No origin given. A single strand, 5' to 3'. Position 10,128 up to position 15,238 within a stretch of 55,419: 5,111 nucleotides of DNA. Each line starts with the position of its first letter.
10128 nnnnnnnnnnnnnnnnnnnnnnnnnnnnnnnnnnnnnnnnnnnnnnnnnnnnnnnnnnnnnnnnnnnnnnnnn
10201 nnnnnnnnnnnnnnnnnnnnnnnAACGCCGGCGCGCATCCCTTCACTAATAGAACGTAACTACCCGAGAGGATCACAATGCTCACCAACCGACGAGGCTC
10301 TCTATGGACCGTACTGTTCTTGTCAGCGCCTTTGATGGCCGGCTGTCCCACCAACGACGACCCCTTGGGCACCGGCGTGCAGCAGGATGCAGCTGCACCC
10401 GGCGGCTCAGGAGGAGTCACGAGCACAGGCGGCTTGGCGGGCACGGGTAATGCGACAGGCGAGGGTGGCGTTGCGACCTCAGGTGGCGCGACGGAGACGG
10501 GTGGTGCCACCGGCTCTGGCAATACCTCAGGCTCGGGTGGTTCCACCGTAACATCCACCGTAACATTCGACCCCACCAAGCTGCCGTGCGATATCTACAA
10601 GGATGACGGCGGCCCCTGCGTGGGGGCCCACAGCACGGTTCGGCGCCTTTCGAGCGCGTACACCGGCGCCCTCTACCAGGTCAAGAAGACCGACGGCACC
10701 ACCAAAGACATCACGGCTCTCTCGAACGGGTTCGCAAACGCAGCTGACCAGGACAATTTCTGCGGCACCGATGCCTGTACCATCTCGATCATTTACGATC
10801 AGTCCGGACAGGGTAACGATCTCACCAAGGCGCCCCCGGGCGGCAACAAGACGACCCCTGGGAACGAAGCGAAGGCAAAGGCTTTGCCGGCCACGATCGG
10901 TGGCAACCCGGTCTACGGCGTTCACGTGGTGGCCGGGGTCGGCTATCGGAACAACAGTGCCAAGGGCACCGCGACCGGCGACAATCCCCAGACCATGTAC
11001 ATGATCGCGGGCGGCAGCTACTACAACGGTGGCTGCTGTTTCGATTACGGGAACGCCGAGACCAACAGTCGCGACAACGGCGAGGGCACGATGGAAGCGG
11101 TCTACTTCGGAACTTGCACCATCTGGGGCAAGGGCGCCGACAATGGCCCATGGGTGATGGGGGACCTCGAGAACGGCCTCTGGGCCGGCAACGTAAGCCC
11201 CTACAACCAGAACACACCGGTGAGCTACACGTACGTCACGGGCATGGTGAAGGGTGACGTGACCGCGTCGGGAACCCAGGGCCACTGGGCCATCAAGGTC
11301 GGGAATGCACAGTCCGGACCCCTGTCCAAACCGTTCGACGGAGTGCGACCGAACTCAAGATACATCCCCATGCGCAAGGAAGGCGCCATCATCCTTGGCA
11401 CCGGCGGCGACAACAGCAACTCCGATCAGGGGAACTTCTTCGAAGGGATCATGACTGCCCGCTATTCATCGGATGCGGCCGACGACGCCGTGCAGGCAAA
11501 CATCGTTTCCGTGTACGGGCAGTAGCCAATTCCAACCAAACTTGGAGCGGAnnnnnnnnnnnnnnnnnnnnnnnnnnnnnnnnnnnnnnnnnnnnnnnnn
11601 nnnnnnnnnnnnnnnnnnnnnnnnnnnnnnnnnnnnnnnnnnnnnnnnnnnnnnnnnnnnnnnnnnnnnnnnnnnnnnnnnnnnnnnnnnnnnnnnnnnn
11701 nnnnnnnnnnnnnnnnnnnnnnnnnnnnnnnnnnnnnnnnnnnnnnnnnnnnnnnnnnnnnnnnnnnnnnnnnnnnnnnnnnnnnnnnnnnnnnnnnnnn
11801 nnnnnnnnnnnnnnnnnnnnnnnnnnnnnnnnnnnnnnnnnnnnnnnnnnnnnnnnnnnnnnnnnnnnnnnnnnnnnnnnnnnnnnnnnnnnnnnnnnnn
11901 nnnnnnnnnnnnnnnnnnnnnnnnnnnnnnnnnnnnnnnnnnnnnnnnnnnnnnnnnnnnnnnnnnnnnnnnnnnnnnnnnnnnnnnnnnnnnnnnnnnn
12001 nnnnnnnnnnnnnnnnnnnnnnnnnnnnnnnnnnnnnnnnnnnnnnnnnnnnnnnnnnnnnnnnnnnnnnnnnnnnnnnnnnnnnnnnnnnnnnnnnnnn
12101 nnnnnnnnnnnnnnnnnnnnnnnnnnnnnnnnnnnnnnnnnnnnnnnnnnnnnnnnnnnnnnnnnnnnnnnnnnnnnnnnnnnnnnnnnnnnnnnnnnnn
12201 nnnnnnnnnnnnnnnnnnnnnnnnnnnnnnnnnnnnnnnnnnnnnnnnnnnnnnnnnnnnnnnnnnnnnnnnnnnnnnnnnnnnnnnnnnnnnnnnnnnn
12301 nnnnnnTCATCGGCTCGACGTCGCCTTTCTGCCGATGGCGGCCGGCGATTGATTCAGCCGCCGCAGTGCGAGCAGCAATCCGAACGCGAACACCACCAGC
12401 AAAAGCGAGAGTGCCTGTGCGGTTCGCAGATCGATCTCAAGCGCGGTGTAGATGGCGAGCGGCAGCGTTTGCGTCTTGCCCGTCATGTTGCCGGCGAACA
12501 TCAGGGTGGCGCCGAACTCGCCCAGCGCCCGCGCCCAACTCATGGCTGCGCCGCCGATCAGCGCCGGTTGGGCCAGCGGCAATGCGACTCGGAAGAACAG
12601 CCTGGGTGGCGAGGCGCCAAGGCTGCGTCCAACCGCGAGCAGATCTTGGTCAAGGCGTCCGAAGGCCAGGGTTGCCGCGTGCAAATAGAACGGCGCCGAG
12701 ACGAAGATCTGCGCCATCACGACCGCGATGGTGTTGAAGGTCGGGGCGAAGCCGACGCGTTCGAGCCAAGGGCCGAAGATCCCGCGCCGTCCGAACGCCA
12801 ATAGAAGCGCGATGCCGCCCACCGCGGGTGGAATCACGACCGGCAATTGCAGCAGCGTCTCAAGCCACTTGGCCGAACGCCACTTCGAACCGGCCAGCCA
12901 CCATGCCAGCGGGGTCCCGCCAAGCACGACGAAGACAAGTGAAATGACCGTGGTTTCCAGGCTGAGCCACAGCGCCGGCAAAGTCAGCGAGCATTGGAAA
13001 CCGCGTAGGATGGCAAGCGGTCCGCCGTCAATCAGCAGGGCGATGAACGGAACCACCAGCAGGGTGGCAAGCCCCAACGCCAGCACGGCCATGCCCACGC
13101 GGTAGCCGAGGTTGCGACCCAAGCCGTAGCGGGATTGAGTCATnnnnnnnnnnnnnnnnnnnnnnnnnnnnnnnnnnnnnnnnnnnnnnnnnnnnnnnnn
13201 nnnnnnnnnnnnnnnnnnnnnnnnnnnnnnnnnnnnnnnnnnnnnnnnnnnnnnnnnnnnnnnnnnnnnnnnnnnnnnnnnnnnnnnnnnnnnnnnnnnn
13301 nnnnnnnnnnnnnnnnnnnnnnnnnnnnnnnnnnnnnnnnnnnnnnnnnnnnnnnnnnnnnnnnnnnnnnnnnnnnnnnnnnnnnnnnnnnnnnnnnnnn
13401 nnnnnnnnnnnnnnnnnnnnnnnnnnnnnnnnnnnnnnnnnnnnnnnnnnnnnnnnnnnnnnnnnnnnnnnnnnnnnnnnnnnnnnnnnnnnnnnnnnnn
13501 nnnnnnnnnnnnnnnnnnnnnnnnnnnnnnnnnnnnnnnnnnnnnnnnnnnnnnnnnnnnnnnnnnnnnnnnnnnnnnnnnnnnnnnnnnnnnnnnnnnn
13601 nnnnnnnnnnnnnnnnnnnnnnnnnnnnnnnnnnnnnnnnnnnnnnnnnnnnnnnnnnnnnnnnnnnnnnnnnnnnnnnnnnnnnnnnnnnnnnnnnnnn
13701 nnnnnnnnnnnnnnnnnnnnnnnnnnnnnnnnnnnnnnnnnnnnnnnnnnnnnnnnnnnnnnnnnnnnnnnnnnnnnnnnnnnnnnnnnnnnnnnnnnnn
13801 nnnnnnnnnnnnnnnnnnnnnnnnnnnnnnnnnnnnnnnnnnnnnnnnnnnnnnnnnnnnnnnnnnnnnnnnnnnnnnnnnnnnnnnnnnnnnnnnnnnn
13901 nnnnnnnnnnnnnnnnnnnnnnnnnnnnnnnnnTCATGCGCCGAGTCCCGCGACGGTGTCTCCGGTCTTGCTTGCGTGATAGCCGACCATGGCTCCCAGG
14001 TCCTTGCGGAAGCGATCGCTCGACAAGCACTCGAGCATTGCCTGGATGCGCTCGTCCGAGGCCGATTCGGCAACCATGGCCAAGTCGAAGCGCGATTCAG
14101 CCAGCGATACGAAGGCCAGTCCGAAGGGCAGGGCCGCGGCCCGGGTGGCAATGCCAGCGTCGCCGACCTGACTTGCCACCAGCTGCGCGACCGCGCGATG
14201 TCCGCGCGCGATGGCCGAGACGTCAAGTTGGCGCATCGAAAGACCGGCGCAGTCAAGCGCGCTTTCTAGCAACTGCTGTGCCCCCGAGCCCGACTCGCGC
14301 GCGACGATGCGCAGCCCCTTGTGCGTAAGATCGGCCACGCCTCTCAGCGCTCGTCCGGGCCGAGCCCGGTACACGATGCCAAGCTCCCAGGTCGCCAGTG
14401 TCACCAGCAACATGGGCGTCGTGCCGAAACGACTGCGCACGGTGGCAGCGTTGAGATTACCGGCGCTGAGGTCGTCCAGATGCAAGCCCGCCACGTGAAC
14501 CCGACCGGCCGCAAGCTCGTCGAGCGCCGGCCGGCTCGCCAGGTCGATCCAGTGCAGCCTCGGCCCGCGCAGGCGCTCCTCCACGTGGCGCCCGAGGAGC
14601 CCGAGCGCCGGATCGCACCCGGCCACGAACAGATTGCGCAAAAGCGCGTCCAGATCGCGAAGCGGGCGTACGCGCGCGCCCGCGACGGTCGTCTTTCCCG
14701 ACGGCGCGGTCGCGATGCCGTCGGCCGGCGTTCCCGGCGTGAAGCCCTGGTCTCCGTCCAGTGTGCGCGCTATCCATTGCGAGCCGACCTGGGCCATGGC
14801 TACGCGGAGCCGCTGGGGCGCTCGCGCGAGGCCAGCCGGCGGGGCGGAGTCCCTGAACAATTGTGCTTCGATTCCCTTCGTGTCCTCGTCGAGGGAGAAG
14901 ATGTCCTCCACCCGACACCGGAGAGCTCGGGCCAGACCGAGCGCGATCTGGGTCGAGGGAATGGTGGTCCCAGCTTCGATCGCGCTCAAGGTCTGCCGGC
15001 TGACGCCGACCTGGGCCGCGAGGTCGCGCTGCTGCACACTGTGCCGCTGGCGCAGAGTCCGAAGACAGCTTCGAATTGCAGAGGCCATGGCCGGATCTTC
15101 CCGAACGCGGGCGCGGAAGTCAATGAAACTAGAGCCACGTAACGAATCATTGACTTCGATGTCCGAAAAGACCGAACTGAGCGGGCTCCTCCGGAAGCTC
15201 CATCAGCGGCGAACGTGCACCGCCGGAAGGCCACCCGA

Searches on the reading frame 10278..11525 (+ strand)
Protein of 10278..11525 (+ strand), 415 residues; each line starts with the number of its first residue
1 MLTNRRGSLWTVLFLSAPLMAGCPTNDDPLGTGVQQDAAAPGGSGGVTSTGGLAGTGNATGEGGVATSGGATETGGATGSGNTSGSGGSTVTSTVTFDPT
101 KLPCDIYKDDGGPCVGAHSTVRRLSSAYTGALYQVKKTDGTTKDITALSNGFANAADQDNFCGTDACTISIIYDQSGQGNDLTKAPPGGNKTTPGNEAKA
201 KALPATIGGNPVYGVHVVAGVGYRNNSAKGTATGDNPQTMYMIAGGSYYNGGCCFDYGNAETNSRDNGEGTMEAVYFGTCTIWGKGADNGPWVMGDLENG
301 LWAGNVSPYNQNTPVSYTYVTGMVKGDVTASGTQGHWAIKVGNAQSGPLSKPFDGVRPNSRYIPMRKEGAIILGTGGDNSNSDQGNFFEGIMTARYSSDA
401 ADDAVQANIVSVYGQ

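Call 53: search_protein_families(library=pfam, proteins=[window:10278-11525:+], max_evalue=0.001)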
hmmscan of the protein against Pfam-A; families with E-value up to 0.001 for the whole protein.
window:10278-11525:+ (415 aa): 1 family
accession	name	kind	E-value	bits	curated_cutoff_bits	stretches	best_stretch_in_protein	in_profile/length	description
PF09206.18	ArabFuran-catal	-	6.2e-124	413.6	25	1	103-412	1-312/315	Alpha-L-arabinofuranosidase B, catalytic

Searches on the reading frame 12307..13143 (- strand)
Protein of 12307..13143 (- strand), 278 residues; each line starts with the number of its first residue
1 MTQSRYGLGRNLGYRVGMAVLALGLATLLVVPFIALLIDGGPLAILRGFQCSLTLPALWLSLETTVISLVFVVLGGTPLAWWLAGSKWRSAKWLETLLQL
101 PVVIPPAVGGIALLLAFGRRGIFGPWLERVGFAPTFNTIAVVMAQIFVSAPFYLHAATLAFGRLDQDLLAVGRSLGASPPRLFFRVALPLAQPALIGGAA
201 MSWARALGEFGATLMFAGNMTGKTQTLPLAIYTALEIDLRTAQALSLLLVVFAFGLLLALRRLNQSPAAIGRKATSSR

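Call 53: search_protein_families(library=pfam, proteins=[window:12307-13143:-], max_evalue=0.001)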
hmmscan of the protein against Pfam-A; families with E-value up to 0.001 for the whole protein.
window:12307-13143:- (278 aa): 1 family
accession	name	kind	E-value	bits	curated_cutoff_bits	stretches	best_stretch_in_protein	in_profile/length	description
PF00528.27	BPD_transp_1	-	5.3e-14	52.8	26.4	1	76-258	1-171/184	Binding-protein-dependent transport system inner membrane component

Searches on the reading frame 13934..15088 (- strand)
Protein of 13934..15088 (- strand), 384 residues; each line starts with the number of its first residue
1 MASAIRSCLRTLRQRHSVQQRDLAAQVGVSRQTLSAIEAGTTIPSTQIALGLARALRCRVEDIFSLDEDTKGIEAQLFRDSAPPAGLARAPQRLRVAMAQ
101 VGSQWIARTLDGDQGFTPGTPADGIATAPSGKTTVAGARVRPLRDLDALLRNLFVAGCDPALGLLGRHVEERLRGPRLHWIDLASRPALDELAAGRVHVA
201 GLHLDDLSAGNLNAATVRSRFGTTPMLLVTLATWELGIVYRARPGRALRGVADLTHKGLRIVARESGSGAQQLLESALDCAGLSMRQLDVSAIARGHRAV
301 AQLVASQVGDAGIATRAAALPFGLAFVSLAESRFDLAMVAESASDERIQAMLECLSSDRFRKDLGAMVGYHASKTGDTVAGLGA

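Call 53: search_protein_families(library=pfam, proteins=[window:13934-15088:-], max_evalue=0.001)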
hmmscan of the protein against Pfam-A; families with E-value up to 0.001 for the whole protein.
window:13934-15088:- (384 aa): 6 families
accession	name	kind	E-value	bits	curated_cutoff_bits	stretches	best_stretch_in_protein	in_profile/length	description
PF12727.12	PBP_like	-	2.2e-42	144.8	27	1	167-355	2-192/193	PBP superfamily domain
PF01381.28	HTH_3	-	2.3e-13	50.4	23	1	9-62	1-54/55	Helix-turn-helix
PF13560.12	HTH_31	-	1.5e-09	38.5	27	1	8-58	5-56/64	Helix-turn-helix domain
PF13443.12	HTH_26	-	2.7e-08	34.4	22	1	9-68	2-62/63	Cro/C1-type HTH DNA-binding domain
PF13531.11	SBP_bac_11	-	0.00013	22.3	25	1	229-359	74-216/227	Bacterial extracellular solute-binding protein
PF12844.13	HTH_19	-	0.00057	20.2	30.2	0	9-52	4-47/64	Helix-turn-helix domain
